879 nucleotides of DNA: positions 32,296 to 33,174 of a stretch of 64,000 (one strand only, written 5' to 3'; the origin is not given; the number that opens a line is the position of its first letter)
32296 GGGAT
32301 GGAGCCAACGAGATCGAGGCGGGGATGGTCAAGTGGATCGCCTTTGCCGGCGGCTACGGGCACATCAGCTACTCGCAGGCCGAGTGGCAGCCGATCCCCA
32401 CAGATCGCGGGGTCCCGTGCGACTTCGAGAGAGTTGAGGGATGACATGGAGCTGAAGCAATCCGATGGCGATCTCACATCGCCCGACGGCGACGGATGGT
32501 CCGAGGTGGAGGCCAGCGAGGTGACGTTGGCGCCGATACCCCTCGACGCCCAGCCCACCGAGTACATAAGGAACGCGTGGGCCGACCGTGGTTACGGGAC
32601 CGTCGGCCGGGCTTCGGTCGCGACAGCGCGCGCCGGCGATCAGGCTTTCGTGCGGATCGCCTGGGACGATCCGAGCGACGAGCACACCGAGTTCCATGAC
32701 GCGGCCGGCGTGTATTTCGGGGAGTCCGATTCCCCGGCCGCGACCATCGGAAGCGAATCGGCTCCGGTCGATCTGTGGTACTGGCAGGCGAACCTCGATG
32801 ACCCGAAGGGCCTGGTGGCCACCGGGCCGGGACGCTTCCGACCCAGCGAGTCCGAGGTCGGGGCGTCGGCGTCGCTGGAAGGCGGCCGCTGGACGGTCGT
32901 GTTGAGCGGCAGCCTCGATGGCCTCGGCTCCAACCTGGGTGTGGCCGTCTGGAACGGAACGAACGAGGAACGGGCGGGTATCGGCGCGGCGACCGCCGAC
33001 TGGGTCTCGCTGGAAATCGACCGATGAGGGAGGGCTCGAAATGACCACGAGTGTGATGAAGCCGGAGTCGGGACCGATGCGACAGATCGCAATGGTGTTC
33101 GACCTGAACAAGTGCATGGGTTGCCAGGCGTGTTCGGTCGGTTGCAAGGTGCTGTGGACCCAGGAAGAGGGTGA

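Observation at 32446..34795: Non-canonical alpha-gamma-beta-delta order, and a gamma subunit that cannot keep the Met heme ligand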

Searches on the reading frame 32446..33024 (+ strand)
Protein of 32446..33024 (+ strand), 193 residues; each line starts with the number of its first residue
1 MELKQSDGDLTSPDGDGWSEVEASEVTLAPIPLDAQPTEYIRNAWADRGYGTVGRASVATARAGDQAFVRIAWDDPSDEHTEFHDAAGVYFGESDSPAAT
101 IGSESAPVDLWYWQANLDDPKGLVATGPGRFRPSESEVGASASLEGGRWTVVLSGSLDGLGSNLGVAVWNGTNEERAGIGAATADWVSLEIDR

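Call 6: search_solved_structures(query=window:32446-33024:+, max_evalue=10, show_alignments=5)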
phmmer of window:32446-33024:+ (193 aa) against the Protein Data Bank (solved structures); distinct sequences matched with E-value up to 10: 2.
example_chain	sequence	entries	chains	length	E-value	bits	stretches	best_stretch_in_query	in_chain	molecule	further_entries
2ivf_C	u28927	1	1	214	3.5e-16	62.9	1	14-191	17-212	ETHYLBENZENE DEHYDROGENASE GAMMA-SUBUNIT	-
7b04_C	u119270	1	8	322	7.5e-07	32.4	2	48-127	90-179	Nitrite oxidoreductase subunit C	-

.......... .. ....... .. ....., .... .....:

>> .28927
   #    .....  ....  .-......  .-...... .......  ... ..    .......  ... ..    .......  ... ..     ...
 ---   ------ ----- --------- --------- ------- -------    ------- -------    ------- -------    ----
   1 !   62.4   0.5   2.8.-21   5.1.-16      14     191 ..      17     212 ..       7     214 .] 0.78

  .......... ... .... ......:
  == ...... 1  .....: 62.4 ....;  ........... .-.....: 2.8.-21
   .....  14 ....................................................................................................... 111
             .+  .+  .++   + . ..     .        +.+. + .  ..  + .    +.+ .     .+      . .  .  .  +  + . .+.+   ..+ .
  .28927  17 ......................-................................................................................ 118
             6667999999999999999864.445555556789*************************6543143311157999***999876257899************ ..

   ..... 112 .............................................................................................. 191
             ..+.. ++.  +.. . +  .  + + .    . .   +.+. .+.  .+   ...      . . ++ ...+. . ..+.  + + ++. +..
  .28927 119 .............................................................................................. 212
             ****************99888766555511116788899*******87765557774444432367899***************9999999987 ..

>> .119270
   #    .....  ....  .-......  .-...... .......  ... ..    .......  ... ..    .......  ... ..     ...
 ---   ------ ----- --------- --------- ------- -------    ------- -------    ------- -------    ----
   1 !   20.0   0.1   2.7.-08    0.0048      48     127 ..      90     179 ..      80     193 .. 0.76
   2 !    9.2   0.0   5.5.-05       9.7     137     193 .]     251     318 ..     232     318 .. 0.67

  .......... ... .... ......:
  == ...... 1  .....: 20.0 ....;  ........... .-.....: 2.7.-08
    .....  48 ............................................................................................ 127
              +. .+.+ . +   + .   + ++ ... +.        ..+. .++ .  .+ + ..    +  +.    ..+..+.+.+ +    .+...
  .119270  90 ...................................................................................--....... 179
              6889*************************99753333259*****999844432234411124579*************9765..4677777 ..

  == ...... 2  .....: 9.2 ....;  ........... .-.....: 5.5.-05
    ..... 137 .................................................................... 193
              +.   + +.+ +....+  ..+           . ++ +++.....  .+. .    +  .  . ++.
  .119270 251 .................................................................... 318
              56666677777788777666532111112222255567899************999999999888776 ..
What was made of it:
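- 32446..33027 (+): Gamma subunit, 193 aa. EB_dh/EbdC fold, with both heme b axial-ligand positions substituted (Ile101, Gly180). EbdC and NXR-C alignments: call 6.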

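Call 7: search_protein_families(library=pfam, proteins=[window:32446-33024:+], max_evalue=0.01)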
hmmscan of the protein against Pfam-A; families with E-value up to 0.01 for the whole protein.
window:32446-33024:+ (193 aa): 1 family
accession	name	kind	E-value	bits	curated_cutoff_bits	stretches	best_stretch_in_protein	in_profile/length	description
PF09459.16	EB_dh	-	3.4e-10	40.8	33.3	1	17-125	3-130/236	Ethylbenzene dehydrogenase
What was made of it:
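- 32446..33027 (+): Pfam EB_dh 40.8 bits: call 7.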

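Call 8: find_homologous_proteins(query=window:32446-33024:+, max_evalue=0.001)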
Query window:32446-33024:+ (193 aa): 52 proteins with E <= 0.001 among 656 candidates.
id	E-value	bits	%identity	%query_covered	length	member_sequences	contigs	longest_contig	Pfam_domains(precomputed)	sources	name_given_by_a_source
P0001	3.4e-122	424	100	100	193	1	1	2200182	PF09459.17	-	-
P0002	4.4e-93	329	76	100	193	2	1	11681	PF09459.17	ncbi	-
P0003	4.5e-68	247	62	100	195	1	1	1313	PF09459.17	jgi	-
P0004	2.1e-59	219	56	99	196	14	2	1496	PF09459.17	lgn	-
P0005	2.8e-59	218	56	98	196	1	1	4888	-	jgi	jgi:DMSO reductase family type II enzyme heme b subunit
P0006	3.1e-59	218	58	99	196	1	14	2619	PF09459.17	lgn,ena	-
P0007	9.3e-59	217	57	99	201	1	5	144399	PF09459.17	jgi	jgi:DMSO reductase family type II enzyme heme b subunit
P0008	1.1e-58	216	54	99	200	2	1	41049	PF09459.17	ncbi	-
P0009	1.4e-58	216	55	99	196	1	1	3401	PF09459.17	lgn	-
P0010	2.9e-58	215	58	99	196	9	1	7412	PF09459.17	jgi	-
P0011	7.0e-58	214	55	99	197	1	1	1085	PF09459.17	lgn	-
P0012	7.5e-58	214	56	99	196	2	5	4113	PF09459.17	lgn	-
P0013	9.4e-58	213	56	99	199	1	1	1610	PF09459.17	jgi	jgi:steroid C-25 hydroxylase gamma subunit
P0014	1.3e-57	213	55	99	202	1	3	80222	PF09459.17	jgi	jgi:DMSO reductase family type II enzyme heme b subunit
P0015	1.7e-57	213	58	99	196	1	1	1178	PF09459.17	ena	-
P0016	4.1e-57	211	55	99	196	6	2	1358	PF09459.17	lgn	-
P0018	2.2e-56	209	55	99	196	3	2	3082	PF09459.17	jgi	-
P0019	2.5e-56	209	55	99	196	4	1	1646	PF09459.17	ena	-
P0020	3.6e-56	208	54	98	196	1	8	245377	PF09459.17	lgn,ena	-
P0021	5.4e-56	208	55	99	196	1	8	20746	PF09459.17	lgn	-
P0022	6.2e-56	207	53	99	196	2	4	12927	PF09459.17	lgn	-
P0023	1.8e-55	206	58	99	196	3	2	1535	PF09459.17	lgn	-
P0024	4.4e-55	205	53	99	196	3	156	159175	PF09459.17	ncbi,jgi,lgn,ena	-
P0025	6.6e-55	204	55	97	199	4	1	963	PF09459.17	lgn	-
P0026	3.3e-54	202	55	99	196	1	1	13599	PF09459.17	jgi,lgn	-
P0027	1.5e-53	200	53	99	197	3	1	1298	PF09459.17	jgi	-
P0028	2.7e-53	199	51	99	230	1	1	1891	PF09459.17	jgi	jgi:DMSO reductase family type II enzyme heme b subunit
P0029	3.6e-52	195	50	98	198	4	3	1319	PF09459.17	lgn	-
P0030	1.1e-51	194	51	99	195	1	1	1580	PF09459.17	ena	-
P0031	1.4e-50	190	51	99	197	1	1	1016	PF09459.17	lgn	-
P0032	3.2e-47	179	51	99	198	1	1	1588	PF09459.17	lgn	-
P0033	4.5e-47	179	48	99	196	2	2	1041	PF09459.17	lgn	-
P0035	3.9e-45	172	52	99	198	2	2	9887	PF09459.17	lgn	-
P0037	7.2e-42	162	44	95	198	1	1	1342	PF09459.17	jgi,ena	-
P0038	1.5e-41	161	48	85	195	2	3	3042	PF09459.17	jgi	jgi:steroid C-25 hydroxylase gamma subunit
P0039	2.2e-41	160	45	97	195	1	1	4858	PF09459.17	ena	-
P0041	1.0e-40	158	49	94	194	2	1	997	PF09459.17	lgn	-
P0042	3.8e-40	156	47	97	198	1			PF09459.17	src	-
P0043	4.0e-40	156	43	99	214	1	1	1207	PF09459.17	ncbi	-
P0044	8.3e-40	155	44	97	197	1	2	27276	PF09459.17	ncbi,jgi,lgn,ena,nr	ncbi:MAG: hypothetical protein M0R74_05525 [Dehalococcoidia bacterium]|nr:hypothetical protein [Deha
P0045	8.4e-40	155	47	95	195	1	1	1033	PF09459.17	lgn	-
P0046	1.1e-39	154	45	95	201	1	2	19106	PF09459.17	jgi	jgi:DMSO reductase family type II enzyme heme b subunit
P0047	2.7e-39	153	46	98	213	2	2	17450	PF09459.17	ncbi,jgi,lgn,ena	jgi:DMSO reductase family type II enzyme heme b subunit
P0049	3.3e-34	137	40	95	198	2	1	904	PF09459.17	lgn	-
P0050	9.2e-32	129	41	92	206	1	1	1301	PF09459.17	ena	-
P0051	7.9e-30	122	38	99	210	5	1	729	PF09459.17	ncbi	-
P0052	2.8e-26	111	39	95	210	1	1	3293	PF09459.17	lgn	-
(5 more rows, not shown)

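Call 10: find_encoding_contigs(protein=P0024, flank=10000, max_places=3)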
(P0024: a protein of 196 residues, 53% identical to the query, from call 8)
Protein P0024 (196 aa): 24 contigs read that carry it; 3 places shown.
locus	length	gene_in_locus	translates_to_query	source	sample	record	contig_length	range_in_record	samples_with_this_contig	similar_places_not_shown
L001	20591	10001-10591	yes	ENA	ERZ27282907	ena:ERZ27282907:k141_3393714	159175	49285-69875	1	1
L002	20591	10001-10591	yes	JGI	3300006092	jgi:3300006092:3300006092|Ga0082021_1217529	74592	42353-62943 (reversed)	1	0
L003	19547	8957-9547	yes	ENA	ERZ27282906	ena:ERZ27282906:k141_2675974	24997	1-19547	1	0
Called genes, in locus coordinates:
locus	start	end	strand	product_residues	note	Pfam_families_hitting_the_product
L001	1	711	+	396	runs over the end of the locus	PF02771:Acyl-CoA_dh_N, PF02770:Acyl-CoA_dh_M, PF00441:Acyl-CoA_dh_1, PF08028:Acyl-CoA_dh_2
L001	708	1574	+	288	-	PF13622:4HBT_3, PF20789:4HBT_3C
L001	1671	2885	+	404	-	PF01895:PhoU, PF02080:TrkA_C, PF01895:PhoU (weak), PF02080:TrkA_C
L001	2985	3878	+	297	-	PF02585:PIG-L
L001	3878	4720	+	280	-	PF04794:YdjC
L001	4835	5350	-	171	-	PF00565:SNase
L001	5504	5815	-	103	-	-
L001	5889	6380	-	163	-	PF02082:Rrf2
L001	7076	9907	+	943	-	PF00384:Molybdopterin, PF01568:Molydop_binding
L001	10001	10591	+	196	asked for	PF09459:EB_dh (weak)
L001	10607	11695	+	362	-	PF12838:Fer4_7 (faint), PF13237:Fer4_10 (weak), PF13247:Fer4_11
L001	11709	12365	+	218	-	PF02613:Nitrate_red_del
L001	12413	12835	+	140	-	PF00037:Fer4 (faint), PF13237:Fer4_10 (weak), PF12838:Fer4_7 (weak), PF13187:Fer4_9 (weak)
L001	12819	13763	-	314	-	PF02129:Peptidase_S15, PF00561:Abhydrolase_1, PF12146:Hydrolase_4 (weak), PF05448:AXE1 (weak)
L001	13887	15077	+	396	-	PF02770:Acyl-CoA_dh_M, PF00441:Acyl-CoA_dh_1, PF08028:Acyl-CoA_dh_2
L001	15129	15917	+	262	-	PF00881:Nitroreductase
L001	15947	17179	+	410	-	PF00108:Thiolase_N, PF02801:Ketoacyl-synt_C (faint), PF00109:ketoacyl-synt (faint), PF08545:ACP_syn_III (faint), PF02803:Thiolase_C, PF22691:Thiolase_C_1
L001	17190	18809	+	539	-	PF00501:AMP-binding, PF13193:AMP-binding_C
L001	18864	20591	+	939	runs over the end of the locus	PF00384:Molybdopterin, PF01568:Molydop_binding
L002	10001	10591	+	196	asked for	PF09459:EB_dh (weak)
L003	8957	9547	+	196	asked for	PF09459:EB_dh (weak)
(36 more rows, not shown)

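Call 11: find_encoding_contigs(protein=P0051, flank=10000, max_places=3)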
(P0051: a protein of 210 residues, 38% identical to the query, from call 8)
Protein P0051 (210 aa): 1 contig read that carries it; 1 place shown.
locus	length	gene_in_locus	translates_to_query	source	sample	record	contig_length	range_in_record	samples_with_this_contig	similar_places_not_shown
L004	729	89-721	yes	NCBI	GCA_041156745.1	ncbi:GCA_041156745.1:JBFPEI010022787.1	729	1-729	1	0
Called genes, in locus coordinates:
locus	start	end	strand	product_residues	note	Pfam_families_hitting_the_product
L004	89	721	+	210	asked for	PF09459:EB_dh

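Call 12: find_related_loci(query=A1, collection=genome_contigs, flank=8000)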
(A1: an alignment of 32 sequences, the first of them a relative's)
Query A1 (193 aa) in genome_contigs; peptide patterns used: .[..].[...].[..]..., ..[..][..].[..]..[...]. (x = any residue, [..] = any of these).
132 stretches matched a pattern; 121 encode a relative of the query (tblastn E <= 1e-3); the best 80 are kept; 80 distinct loci.
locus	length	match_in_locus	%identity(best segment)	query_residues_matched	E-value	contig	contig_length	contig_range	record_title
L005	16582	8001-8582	58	1-191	6e-65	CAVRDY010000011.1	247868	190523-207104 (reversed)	MAG: uncultured Actinomycetes bacterium isolate MFD09964.bin.2.70 genome assembly, contig: contig_5200, whole genome sho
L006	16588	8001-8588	58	1-192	6e-64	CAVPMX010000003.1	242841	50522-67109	MAG: uncultured Actinomycetes bacterium isolate MFD09964.bin.2.241 genome assembly, contig: contig_28192, whole genome s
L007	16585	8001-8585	55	1-192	1e-60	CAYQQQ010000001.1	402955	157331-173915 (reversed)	MAG TPA_asm: uncultured Microthrixaceae bacterium isolate SRP292972_co1_121 genome assembly, contig: NODE_30_length_4029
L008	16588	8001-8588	56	1-192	3e-60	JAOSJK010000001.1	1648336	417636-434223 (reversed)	MAG: Acidimicrobiia bacterium isolate FR_1 FR-Acidimicrobiia-1_s1, whole genome shotgun sequence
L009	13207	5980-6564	53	1-192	1e-59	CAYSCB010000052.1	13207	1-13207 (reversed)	MAG TPA_asm: uncultured Aquihabitans sp. isolate binchicken_co74_74 genome assembly, contig: NODE_8847_length_13207_cov_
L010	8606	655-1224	56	6-190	3e-59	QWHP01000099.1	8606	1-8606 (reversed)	MAG: Actinobacteria bacterium ATB1 test_scaffold_5471, whole genome shotgun sequence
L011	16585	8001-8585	53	1-192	3e-58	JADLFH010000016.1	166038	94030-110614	MAG: Microthrixaceae bacterium isolate SJ36 c_000000186874, whole genome shotgun sequence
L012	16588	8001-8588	53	1-192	1e-57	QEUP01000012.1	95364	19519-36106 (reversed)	MAG: Acidobacteria bacterium isolate ATN2 J3_scaffold_170, whole genome shotgun sequence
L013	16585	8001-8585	56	1-192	2e-56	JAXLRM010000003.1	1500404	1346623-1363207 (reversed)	MAG: Acidimicrobiia bacterium isolate STL-ACT9 C1.50.fa-3, whole genome shotgun sequence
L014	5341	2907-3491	53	1-192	2e-56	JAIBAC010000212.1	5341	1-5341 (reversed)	MAG: Acidimicrobiia bacterium isolate SSF4 NODE_341797_length_5341_cov_10.452244, whole genome shotgun sequence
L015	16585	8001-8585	51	1-193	1e-56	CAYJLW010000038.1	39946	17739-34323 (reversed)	MAG TPA_asm: uncultured Acidimicrobiia bacterium isolate ERP124720_co1_197 genome assembly, contig: NODE_1363_length_399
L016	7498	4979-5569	51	1-191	2e-55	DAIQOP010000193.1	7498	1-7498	MAG TPA_asm: Actinomycetota bacterium isolate CTOTU10851 NODE_3134_length_7498_cov_5.816741, whole genome shotgun sequen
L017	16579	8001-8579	50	2-190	1e-54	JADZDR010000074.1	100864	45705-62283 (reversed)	MAG: Acidimicrobiia bacterium isolate SJ788 c_000001438827, whole genome shotgun sequence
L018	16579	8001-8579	51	1-193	4e-54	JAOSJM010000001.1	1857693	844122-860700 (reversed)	MAG: Acidimicrobiia bacterium isolate FR_3 FR-Acidimicrobiia-3_s1, whole genome shotgun sequence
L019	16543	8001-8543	47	18-191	3e-48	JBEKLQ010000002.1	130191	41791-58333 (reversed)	MAG: Acidimicrobiales bacterium isolate SPRUCE 374 SPRUCE_374_2, whole genome shotgun sequence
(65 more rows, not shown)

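Call 21: find_encoding_contigs(protein=P0001, flank=10000, max_places=2)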
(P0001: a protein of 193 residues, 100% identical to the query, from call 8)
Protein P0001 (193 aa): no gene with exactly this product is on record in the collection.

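Call 22: find_encoding_contigs(protein=P0002, flank=10000, max_places=2)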
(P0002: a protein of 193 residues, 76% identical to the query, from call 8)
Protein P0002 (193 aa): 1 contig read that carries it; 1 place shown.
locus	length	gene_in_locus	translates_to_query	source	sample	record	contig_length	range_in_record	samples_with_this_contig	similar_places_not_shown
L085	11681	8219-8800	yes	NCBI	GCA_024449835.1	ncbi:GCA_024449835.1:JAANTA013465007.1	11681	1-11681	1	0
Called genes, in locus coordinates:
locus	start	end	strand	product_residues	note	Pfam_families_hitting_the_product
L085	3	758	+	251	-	?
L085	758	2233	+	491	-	-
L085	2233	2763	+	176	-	PF05425:CopD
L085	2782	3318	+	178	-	-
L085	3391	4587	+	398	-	PF00501:AMP-binding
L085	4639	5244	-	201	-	-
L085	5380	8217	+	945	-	PF00384:Molybdopterin, PF01568:Molydop_binding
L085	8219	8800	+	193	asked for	PF09459:EB_dh (weak)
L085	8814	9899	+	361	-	PF12838:Fer4_7 (faint), PF12797:Fer4_2 (faint), PF13237:Fer4_10 (weak), PF13247:Fer4_11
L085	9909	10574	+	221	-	PF02613:Nitrate_red_del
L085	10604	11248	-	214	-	PF02613:Nitrate_red_del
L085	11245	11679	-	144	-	?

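Call 36: search_protein_families(library=ncbifam, proteins=[window:32446-33024:+], max_evalue=0.01)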
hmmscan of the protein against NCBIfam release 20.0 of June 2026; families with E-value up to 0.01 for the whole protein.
window:32446-33024:+ (193 aa): 2 families
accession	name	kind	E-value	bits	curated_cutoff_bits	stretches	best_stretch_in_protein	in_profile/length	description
TIGR03477.1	DMSO_red_II_gam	subfamily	4.7e-26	91.4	169.85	1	6-191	7-206/206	DMSO reductase family type II enzyme, heme b subunit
NF042980.1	EthbenzDh_ebdC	equivalog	1.9e-17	63.5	400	1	10-192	13-213/214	ethylbenzene dehydrogenase subunit gamma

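Call 45: search_protein_representatives(protein=window:32446-33024:+)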
Query: 193 residues. Proteins with E-value up to 0.001 (for the whole library): 213; up to 1e-10: 105; up to 1e-30: 8. The best 150 are listed.
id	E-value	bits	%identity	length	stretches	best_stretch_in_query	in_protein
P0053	1.8e-42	161.8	43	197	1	8-191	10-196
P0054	2.0e-42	161.7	47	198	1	7-191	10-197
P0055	3.4e-41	157.6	49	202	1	17-189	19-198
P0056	2.7e-39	151.5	45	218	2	1-142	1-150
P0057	1.5e-38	149.0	44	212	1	9-191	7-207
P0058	3.1e-33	131.7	52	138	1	59-192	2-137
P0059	7.9e-33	130.3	45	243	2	79-190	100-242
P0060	3.8e-32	128.1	39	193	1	5-190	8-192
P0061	4.4e-30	121.4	39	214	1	4-192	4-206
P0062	2.1e-29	119.1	45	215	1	18-189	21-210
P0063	5.1e-29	117.9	47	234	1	17-190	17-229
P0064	1.2e-28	116.7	40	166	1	36-191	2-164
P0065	8.1e-27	110.7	40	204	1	7-192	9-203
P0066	3.1e-25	105.6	37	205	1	15-189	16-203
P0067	3.3e-25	105.5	38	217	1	4-192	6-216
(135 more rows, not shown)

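Call 47: predict_structure(alignment_id=A1)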
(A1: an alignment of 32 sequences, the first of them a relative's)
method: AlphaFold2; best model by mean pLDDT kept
length: 193 residues; sequences in the alignment: 32
mean_pLDDT: 91.9   pTM: 0.90
mean pLDDT of the five models: 91.9, 91.4, 90.9, 90.6, 90.5
residues with pLDDT >= 90: 151; 70-90: 31; 50-70: 11; < 50: 0
segments of 3 or more residues with pLDDT < 50: none
pLDDT, mean of each block of 10 residues (from residue 1): 95 97 97 91 88 95 97 80 89 90 96 95 95 96 95 96 95 68 96 82
secondary structure, 60 per line:
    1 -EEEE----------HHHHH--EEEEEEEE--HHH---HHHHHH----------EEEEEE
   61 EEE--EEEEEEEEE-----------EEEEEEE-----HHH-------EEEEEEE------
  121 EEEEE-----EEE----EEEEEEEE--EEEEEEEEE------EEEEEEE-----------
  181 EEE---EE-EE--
elements in order: E2-5 H16-20 E23-30 H39-44 E55-63 E66-74 E86-92 E108-114 E121-125 E131-133 E138-145 E148-156 E163-169 E181-183
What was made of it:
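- The Lys-loop region is the least confident part of the model (pLDDT 68, call 47). The fold prediction is confident (call 47).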
